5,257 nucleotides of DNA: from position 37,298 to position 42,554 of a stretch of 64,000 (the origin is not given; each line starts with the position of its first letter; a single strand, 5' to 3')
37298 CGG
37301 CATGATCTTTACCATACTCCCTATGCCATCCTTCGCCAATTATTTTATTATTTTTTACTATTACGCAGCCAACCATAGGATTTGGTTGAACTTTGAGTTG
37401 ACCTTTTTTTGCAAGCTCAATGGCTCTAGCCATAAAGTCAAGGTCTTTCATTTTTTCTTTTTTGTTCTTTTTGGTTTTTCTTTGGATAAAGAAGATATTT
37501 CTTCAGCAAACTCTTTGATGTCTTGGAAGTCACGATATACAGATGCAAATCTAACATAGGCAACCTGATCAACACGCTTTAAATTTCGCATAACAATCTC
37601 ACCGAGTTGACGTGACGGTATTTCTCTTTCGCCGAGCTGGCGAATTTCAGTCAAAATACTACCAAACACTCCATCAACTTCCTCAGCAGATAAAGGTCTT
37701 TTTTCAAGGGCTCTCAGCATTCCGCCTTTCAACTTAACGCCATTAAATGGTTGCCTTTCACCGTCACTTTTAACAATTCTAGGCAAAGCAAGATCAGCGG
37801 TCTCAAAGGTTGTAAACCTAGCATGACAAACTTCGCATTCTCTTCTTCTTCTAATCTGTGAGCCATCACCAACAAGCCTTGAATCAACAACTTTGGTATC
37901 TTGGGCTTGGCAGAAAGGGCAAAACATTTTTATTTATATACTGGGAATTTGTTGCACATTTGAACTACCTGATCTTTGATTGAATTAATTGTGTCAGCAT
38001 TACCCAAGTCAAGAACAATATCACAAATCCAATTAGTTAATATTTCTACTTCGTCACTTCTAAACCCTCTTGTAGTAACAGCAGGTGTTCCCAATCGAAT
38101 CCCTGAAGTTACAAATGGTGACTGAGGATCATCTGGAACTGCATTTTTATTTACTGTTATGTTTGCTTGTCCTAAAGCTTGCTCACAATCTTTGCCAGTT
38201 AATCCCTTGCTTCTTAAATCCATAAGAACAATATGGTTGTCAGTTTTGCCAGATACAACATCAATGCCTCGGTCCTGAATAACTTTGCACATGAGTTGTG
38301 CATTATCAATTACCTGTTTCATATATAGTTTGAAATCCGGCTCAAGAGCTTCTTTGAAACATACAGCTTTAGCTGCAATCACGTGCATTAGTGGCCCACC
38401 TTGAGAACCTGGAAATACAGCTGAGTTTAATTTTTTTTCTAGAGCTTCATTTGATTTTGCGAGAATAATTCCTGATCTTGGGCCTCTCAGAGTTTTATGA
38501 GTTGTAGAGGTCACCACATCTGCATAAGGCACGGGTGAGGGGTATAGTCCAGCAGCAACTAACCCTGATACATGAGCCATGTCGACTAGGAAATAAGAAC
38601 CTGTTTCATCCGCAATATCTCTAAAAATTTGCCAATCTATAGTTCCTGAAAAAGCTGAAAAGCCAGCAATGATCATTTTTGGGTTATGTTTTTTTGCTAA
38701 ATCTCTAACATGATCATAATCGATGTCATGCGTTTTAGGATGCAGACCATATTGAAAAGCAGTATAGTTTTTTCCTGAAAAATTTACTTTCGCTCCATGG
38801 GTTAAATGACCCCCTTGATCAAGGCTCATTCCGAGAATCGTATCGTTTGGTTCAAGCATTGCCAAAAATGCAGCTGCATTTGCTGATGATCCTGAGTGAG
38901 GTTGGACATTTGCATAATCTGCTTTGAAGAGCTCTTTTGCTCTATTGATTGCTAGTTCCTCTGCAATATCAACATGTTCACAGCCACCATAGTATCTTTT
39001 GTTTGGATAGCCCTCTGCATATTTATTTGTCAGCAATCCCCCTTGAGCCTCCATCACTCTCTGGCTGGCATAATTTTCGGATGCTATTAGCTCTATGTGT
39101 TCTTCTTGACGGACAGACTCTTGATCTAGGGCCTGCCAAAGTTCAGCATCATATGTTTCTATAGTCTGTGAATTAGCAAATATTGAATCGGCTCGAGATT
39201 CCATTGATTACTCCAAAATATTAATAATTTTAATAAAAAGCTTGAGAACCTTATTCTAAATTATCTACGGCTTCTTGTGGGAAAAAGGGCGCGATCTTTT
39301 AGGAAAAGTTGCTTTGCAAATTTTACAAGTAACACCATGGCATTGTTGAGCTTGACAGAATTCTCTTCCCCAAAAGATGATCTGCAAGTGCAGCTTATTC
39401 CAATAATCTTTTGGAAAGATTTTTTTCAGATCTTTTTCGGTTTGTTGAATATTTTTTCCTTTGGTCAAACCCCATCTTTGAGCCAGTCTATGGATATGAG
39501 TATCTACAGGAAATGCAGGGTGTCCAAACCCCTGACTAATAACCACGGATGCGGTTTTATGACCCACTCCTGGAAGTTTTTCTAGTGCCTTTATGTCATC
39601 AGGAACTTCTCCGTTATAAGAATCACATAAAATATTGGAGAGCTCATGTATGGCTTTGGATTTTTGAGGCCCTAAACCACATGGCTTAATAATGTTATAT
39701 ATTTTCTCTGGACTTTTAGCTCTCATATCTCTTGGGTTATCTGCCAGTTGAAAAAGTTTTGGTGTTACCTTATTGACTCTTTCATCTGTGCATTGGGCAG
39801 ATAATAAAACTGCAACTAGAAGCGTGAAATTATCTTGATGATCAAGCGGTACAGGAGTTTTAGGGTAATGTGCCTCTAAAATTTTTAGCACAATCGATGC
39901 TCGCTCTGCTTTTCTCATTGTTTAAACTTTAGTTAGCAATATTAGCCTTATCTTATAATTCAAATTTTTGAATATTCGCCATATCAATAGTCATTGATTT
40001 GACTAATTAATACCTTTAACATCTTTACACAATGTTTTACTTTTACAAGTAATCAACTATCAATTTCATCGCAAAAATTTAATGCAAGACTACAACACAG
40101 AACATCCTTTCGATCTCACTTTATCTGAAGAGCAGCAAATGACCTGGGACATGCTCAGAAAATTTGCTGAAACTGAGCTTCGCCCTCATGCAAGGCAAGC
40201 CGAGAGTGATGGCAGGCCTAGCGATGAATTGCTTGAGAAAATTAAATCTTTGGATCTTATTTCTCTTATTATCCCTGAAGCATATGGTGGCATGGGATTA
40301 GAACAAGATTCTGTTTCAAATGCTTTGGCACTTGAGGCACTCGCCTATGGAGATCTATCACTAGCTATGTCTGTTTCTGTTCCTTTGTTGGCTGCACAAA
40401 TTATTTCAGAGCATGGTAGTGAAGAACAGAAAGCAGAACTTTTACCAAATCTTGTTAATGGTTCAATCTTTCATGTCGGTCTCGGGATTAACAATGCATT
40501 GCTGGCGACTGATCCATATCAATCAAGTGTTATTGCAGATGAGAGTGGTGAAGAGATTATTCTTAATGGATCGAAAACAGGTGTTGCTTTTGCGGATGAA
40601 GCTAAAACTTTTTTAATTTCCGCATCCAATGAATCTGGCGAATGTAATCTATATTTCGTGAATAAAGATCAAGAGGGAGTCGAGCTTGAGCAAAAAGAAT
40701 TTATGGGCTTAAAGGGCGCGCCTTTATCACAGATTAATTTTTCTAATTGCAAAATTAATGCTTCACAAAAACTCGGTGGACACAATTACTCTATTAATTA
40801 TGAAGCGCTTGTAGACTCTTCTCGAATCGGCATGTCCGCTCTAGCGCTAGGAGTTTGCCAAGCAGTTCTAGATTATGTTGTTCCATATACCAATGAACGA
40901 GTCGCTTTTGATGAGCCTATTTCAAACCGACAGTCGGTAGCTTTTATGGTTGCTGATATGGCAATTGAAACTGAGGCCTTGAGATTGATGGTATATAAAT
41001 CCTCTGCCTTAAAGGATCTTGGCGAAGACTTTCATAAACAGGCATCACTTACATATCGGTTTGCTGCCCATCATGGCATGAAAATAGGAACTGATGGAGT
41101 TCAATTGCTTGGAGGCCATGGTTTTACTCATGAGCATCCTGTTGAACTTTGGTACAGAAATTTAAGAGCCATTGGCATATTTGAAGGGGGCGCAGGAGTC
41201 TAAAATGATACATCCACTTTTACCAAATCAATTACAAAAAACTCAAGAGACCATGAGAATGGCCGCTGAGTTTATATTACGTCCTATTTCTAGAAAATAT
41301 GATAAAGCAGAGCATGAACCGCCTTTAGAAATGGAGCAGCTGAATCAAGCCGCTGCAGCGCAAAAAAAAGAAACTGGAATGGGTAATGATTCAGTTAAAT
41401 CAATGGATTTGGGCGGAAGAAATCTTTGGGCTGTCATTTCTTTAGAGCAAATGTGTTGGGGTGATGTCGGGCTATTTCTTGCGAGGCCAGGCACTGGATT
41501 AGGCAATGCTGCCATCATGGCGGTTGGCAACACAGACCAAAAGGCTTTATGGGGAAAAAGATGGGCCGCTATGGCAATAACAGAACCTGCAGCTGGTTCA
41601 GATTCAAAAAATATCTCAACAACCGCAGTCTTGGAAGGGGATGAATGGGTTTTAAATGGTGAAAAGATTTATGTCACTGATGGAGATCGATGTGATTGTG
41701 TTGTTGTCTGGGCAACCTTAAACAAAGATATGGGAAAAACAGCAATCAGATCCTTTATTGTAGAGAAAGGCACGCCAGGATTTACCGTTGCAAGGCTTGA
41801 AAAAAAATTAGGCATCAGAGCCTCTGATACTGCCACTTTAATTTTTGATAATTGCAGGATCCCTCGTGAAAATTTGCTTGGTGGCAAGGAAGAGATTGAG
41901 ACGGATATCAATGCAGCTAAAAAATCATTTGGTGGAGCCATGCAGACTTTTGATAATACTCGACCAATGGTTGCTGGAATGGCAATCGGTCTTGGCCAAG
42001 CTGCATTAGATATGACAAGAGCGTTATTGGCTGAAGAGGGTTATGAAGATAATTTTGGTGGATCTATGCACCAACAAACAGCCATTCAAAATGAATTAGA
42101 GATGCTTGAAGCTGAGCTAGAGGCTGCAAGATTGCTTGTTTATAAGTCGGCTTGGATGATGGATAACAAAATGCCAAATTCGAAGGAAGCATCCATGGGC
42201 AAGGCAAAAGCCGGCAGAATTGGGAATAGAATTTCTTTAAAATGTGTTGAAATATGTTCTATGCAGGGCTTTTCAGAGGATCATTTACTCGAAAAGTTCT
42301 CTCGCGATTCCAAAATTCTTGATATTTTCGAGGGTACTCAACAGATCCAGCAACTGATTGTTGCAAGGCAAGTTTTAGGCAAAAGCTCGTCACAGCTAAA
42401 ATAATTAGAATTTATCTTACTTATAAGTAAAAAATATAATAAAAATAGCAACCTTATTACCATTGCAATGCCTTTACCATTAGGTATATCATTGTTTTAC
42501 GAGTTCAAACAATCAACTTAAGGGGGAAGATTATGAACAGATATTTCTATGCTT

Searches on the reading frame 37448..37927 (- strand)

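Call 52: search_protein_families(library=pfam, proteins=[window:37448-37927:-], max_evalue=0.000001)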
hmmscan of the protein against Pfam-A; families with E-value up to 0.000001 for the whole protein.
window:37448-37927:- (159 aa): 2 families
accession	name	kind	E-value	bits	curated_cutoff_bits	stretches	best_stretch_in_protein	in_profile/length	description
PF22811.2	Zn_ribbon_NrdR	-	8.4e-21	74.1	27.2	1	1-42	1-42/42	Transcriptional repressor NrdR-like, N-terminal domain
PF03477.21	ATP-cone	-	4.4e-18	66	25.8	1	50-136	2-87/88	ATP cone domain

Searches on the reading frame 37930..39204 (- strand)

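Call 52: search_protein_families(library=pfam, proteins=[window:37930-39204:-], max_evalue=0.000001)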
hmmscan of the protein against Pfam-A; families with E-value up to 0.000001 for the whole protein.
window:37930-39204:- (424 aa): 2 families
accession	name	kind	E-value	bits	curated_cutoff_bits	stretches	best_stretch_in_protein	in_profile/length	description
PF00464.25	SHMT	-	1.2e-166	554.7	27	1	16-393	2-399/399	Serine hydroxymethyltransferase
PF00155.27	Aminotran_1_2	-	1.1e-07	31.9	19.7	1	72-356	38-335/361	Aminotransferase class I and II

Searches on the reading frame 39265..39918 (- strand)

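Call 52: search_protein_families(library=pfam, proteins=[window:39265-39918:-], max_evalue=0.000001)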
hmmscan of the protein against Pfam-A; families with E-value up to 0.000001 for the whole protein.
window:39265-39918:- (217 aa): 2 families
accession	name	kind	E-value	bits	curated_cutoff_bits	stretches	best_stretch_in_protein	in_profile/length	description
PF00730.31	HhH-GPD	-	1.3e-23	83.8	26.2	1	35-170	1-108/108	HhH-GPD superfamily base excision DNA repair protein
PF00633.29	HHH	-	9.2e-07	28.9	24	0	100-128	1-29/30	Helix-hairpin-helix motif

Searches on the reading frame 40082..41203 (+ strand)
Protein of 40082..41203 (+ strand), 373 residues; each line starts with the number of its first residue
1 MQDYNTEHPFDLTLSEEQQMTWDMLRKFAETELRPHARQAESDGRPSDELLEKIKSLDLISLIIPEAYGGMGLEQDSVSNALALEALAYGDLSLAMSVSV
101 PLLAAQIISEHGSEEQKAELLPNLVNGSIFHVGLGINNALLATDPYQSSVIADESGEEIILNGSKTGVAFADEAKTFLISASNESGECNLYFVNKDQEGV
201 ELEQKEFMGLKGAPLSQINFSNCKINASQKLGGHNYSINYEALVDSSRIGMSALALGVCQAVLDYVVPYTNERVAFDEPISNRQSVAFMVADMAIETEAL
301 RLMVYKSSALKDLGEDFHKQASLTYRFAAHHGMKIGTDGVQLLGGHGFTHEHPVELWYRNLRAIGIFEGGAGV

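Call 52: search_protein_families(library=pfam, proteins=[window:40082-41203:+], max_evalue=0.000001)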
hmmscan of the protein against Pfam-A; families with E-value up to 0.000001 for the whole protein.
window:40082-41203:+ (373 aa): 4 families
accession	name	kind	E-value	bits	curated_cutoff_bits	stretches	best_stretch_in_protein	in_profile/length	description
PF00441.29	Acyl-CoA_dh_1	-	4.8e-28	98.6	22.4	1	245-369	12-136/150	Acyl-CoA dehydrogenase, C-terminal domain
PF02771.21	Acyl-CoA_dh_N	-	9.8e-28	97.2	22.9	1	15-127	1-112/113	Acyl-CoA dehydrogenase, N-terminal domain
PF08028.16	Acyl-CoA_dh_2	-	1.3e-11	45.4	22.7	1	250-368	2-130/134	Acyl-CoA dehydrogenase, C-terminal domain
PF02770.24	Acyl-CoA_dh_M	-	7.9e-10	39.2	33.3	1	148-223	16-97/97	Acyl-CoA dehydrogenase, middle domain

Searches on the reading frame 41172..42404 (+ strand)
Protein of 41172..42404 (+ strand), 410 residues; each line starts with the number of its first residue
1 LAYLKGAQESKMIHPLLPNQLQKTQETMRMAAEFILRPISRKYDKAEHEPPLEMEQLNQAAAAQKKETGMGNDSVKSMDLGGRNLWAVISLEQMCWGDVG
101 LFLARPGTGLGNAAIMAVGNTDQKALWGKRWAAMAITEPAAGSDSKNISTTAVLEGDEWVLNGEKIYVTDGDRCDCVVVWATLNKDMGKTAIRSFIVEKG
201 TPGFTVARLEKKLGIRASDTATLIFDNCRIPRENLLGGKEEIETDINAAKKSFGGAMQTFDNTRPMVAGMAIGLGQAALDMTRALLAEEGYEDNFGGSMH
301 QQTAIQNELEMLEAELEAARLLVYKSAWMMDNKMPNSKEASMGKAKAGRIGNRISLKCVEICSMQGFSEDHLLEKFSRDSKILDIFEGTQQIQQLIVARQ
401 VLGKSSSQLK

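Call 52: search_protein_families(library=pfam, proteins=[window:41172-42404:+], max_evalue=0.000001)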
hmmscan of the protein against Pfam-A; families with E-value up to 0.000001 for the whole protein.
window:41172-42404:+ (410 aa): 3 families
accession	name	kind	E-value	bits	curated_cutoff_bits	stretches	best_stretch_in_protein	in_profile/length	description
PF00441.29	Acyl-CoA_dh_1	-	1.3e-34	120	22.4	1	255-402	6-150/150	Acyl-CoA dehydrogenase, C-terminal domain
PF02770.24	Acyl-CoA_dh_M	-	2.4e-25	88.9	33.3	1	133-228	1-97/97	Acyl-CoA dehydrogenase, middle domain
PF08028.16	Acyl-CoA_dh_2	-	2.7e-08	34.6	22.7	1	267-390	3-133/134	Acyl-CoA dehydrogenase, C-terminal domain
